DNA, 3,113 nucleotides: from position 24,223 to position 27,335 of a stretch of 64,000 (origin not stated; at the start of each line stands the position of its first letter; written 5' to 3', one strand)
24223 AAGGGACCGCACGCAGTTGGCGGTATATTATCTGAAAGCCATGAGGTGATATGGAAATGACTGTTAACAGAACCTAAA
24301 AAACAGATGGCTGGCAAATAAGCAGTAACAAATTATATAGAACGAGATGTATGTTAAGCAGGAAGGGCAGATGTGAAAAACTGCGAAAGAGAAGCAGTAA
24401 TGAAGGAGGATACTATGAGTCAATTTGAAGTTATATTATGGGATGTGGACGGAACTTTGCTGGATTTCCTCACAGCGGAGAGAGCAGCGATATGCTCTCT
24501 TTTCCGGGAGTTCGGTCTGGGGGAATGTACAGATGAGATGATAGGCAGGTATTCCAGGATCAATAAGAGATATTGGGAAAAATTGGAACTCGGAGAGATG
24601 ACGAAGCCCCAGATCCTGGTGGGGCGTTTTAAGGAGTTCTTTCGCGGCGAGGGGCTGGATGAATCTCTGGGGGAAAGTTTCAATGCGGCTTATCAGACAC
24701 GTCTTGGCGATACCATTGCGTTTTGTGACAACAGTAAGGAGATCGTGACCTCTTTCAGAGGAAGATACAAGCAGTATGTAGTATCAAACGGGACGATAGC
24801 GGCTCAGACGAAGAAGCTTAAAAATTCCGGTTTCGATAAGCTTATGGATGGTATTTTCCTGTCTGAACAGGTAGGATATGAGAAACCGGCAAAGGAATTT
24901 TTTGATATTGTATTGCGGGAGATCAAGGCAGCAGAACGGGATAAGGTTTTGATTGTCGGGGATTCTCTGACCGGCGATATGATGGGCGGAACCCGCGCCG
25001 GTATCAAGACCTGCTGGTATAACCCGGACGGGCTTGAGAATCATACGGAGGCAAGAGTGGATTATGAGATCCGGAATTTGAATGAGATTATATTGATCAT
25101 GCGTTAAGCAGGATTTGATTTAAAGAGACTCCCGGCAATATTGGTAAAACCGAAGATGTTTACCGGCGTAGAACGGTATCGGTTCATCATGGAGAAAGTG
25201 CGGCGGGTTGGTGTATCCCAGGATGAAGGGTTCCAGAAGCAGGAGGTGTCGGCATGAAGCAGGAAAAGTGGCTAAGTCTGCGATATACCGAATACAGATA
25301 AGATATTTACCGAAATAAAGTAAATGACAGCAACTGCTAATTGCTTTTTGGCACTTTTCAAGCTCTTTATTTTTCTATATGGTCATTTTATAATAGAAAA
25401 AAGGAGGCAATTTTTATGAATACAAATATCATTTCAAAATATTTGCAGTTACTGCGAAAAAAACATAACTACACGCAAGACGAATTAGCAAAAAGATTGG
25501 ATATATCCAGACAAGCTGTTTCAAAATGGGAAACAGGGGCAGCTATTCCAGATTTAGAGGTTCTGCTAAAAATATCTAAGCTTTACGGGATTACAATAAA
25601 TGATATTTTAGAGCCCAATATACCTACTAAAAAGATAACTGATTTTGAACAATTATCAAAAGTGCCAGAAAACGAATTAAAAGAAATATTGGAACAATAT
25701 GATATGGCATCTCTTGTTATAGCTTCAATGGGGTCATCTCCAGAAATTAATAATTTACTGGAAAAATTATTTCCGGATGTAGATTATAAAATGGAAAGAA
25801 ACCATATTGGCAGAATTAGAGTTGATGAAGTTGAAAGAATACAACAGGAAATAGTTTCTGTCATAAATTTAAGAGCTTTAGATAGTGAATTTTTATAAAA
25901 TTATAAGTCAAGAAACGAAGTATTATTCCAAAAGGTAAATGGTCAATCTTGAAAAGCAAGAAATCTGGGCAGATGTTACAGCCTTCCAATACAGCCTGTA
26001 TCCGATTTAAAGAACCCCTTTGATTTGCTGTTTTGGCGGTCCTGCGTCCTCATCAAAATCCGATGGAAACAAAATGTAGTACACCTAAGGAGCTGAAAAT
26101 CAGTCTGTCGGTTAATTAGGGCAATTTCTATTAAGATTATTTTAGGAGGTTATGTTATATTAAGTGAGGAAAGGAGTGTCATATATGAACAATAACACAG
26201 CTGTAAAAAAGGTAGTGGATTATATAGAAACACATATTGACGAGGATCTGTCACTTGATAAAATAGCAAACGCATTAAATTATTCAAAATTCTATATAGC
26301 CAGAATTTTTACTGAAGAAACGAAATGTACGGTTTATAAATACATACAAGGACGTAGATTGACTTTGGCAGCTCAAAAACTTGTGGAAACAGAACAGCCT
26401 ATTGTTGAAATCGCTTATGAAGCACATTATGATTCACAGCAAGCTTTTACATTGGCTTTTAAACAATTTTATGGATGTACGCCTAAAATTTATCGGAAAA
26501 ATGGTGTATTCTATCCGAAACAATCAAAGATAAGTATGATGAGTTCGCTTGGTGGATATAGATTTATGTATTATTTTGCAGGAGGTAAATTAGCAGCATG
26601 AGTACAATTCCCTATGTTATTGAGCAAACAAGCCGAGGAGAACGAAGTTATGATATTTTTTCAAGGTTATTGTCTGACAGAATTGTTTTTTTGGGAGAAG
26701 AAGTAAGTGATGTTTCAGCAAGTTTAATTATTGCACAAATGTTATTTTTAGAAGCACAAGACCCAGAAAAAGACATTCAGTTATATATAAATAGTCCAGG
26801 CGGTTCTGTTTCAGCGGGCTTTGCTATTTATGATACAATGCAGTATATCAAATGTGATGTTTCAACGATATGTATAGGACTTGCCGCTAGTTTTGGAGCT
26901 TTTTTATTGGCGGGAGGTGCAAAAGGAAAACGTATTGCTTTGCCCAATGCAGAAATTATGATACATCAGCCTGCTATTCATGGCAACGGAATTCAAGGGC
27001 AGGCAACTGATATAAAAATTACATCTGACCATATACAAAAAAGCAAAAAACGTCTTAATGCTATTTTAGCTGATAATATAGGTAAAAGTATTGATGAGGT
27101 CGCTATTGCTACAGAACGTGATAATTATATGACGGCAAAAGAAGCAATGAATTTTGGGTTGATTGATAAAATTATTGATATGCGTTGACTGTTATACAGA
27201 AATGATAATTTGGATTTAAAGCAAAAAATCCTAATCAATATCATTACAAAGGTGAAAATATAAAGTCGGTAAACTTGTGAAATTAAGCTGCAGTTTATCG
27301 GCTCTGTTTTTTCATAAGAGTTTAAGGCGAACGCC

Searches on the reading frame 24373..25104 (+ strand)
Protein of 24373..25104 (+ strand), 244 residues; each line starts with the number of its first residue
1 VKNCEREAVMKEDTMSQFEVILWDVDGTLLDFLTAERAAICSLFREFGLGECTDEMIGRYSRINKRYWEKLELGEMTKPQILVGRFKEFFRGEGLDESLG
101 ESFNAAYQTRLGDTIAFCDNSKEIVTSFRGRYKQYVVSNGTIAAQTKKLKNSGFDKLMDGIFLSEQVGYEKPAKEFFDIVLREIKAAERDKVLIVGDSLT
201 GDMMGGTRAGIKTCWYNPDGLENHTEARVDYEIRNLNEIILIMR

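Call 96: search_protein_families(library=pfam, proteins=[window:24373-25104:+], max_evalue=0.01)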
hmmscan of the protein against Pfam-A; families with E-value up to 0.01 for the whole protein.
window:24373-25104:+ (244 aa): 3 families
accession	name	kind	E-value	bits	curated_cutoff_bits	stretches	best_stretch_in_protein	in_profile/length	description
PF13419.12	HAD_2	-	6.6e-20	72.4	23.8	1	21-215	1-177/178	Haloacid dehalogenase-like hydrolase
PF00702.32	Hydrolase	-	2.3e-16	61.2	26.4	1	19-210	2-191/191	haloacid dehalogenase-like hydrolase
PF13242.12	Hydrolase_like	-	4.3e-08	33.4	22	1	170-217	3-49/75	HAD-hyrolase-like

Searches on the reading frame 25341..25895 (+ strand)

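Call 96: search_protein_families(library=pfam, proteins=[window:25341-25895:+], max_evalue=0.01)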
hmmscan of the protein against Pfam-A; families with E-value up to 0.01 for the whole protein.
window:25341-25895:+ (185 aa): 13 families
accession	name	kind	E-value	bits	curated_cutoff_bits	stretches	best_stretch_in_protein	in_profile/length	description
PF01381.28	HTH_3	-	3.7e-18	65.7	23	1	36-88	2-54/55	Helix-turn-helix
PF13443.12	HTH_26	-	7.2e-11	42.6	22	1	35-92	2-60/63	Cro/C1-type HTH DNA-binding domain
PF13560.12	HTH_31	-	5.6e-10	39.8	27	1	34-85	5-57/64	Helix-turn-helix domain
PF12844.13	HTH_19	-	7.5e-10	39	30.2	1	35-90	4-59/64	Helix-turn-helix domain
PF01706.21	FliG_C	-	3.2e-07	31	23.3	1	97-176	16-98/108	FliG C-terminal domain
PF08279.18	HTH_11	-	2.5e-05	24.5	25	1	33-62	4-34/55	HTH domain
PF07022.19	Phage_CI_repr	-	4e-05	24.3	22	1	45-90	13-58/65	Bacteriophage CI repressor helix-turn-helix domain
PF15943.11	YdaS_toxin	-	5.2e-05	23.4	30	1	46-81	11-46/65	Bacterial toxin YdaS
PF14549.12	P22_Cro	-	6.9e-05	23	30.2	1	46-72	12-36/60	DNA-binding transcriptional regulator Cro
PF04545.22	Sigma70_r4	-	0.00012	22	24.1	1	38-65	15-42/50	Sigma-70, region 4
PF13412.12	HTH_24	-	0.0041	17.1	21.9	1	35-61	9-35/48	Winged helix-turn-helix DNA-binding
PF13384.12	HTH_23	-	0.0052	17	24.6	0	38-63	14-37/50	Homeodomain-like domain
PF13518.12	HTH_28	-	0.0062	17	25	0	39-63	8-32/52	Helix-turn-helix domain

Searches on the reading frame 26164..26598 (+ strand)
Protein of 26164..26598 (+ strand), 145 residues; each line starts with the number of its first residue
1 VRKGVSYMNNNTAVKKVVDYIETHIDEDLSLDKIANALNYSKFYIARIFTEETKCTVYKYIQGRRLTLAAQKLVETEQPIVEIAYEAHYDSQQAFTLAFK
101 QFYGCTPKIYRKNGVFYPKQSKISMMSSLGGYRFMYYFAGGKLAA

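Call 96: search_protein_families(library=pfam, proteins=[window:26164-26598:+], max_evalue=0.01)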
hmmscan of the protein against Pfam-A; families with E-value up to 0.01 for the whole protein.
window:26164-26598:+ (145 aa): 3 families
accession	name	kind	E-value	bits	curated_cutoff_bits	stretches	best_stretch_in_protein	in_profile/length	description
PF12833.13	HTH_18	-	8.3e-22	77.7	33.6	1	34-112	1-79/80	Helix-turn-helix domain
PF00165.29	HTH_AraC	-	1.3e-14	54.3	26.6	2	77-112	8-42/42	Bacterial regulatory helix-turn-helix proteins, AraC family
PF04297.20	UPF0122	-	0.0026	18.4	22.7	1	15-60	20-64/101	Putative helix-turn-helix protein, YlxM / p13 like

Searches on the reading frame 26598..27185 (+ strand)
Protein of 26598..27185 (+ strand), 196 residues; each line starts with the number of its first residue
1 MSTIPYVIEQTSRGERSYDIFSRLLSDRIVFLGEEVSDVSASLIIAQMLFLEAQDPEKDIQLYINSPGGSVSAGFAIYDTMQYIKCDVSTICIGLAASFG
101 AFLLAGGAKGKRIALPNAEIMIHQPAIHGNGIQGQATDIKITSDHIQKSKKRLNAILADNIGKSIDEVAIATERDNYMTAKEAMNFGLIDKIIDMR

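Call 96: search_protein_families(library=pfam, proteins=[window:26598-27185:+], max_evalue=0.01)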
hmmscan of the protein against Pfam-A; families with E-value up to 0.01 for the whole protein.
window:26598-27185:+ (196 aa): 1 family
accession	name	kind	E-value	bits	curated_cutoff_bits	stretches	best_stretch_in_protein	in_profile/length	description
PF00574.28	CLP_protease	-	1.8e-77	259.7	20.2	1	13-194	2-180/182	Clp protease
